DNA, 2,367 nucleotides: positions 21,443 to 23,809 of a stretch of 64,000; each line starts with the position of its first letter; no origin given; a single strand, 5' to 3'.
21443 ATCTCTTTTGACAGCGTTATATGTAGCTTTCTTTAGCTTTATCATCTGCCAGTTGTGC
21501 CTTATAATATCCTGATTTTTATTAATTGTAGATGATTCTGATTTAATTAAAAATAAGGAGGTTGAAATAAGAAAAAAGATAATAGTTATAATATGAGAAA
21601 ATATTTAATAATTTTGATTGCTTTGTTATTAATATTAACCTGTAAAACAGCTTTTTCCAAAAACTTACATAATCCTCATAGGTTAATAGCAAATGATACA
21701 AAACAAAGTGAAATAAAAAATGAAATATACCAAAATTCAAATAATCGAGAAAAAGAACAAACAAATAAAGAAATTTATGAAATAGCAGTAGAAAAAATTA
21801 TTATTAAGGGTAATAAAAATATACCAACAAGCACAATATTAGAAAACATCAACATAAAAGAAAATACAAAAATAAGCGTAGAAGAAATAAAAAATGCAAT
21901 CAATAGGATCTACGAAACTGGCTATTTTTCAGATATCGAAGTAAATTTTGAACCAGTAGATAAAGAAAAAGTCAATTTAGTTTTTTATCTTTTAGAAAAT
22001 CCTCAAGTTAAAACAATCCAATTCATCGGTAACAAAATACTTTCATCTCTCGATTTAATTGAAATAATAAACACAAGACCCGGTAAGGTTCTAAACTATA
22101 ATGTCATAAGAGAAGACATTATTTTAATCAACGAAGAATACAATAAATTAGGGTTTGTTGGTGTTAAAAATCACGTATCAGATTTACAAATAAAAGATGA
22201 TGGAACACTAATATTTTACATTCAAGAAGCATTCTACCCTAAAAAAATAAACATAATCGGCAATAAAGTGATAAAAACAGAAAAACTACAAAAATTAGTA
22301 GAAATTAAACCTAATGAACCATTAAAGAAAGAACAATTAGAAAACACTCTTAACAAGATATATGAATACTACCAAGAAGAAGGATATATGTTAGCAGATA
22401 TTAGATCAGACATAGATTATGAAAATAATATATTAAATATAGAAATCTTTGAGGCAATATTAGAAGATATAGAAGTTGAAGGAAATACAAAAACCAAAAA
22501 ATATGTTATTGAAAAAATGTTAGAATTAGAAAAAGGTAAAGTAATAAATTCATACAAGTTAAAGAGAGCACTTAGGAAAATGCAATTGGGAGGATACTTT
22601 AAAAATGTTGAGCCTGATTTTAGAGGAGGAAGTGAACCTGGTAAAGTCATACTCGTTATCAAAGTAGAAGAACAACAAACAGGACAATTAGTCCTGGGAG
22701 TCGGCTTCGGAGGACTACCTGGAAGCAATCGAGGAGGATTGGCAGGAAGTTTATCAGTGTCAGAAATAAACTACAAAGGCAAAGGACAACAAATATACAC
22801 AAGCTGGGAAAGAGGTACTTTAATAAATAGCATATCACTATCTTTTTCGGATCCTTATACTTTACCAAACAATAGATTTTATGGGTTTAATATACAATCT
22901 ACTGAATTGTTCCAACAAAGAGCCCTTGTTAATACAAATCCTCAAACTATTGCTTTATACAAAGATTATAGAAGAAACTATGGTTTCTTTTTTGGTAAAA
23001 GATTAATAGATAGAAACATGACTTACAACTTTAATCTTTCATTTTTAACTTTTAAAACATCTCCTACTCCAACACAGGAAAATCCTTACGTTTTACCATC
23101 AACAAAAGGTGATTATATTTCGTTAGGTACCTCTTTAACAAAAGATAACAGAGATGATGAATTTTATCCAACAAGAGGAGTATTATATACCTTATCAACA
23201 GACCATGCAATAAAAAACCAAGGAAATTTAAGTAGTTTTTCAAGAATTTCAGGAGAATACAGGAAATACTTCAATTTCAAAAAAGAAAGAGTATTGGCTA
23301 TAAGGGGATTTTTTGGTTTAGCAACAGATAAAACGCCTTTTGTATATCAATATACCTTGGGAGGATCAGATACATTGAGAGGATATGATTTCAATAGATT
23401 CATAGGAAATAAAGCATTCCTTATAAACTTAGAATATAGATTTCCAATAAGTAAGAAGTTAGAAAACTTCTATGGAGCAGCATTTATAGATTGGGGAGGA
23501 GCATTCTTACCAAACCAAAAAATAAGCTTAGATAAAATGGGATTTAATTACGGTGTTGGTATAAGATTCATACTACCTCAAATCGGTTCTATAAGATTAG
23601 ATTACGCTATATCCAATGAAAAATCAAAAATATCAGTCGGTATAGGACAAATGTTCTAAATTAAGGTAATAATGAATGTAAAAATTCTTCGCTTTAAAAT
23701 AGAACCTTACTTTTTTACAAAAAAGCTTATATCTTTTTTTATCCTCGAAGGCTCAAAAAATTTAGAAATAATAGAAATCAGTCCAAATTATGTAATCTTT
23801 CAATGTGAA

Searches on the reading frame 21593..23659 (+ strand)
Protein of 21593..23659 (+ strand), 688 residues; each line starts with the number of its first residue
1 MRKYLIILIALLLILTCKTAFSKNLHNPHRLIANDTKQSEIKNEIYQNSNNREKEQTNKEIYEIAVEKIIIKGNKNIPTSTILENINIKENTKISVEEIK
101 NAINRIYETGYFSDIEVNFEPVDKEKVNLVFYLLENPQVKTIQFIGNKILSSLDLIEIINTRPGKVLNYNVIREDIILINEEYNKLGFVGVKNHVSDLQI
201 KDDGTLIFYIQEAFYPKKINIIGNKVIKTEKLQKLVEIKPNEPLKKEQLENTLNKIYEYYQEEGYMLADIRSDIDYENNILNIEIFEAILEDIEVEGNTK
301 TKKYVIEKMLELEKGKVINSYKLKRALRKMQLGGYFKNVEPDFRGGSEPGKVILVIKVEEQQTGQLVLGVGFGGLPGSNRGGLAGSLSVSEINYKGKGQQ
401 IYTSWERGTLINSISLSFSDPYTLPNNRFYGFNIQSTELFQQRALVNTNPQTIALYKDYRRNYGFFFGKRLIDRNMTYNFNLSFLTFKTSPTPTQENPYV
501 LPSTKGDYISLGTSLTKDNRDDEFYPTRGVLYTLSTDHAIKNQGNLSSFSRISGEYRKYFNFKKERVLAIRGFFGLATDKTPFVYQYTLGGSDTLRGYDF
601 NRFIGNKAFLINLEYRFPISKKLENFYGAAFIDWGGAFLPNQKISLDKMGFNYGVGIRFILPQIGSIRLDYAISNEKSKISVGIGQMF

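Call 91: search_protein_families(library=ncbifam, proteins=[window:21593-23659:+], max_evalue=0.00001)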
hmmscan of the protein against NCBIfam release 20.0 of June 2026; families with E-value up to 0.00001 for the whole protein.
window:21593-23659:+ (688 aa): 7 families
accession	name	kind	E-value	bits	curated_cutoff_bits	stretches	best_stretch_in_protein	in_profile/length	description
TIGR03303.1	OM_YaeT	equivalog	9.4e-82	275.5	297.15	3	217-674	244-721/741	outer membrane protein assembly factor BamA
NF047779.1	Omp85_fam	subfamily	6.7e-28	98.3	200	1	506-688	222-423/423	Omp85 family outer membrane protein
NF058613.1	OMPAssmBamADein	equivalog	1e-27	96.5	1050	2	217-405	334-521/857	outer membrane protein assembly factor BamA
TIGR00992.1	3a0901s03IAP75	subfamily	2.9e-27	95.3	1163.25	2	199-424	173-422/718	IAP75 family chloroplast envelope protein translocase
NF008287.0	PRK11067.1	subfamily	1.8e-21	76.2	1181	2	214-612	266-675/802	outer membrane protein assembly factor BamA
NF052279.1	lipo_TamL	exception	2.4e-12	46.1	400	1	547-673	559-714/747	translocation and assembly module lipoprotein TamL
NF047950.2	ATportTamA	equivalog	7.2e-12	44.7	625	1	512-677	381-553/569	autotransporter assembly complex protein TamA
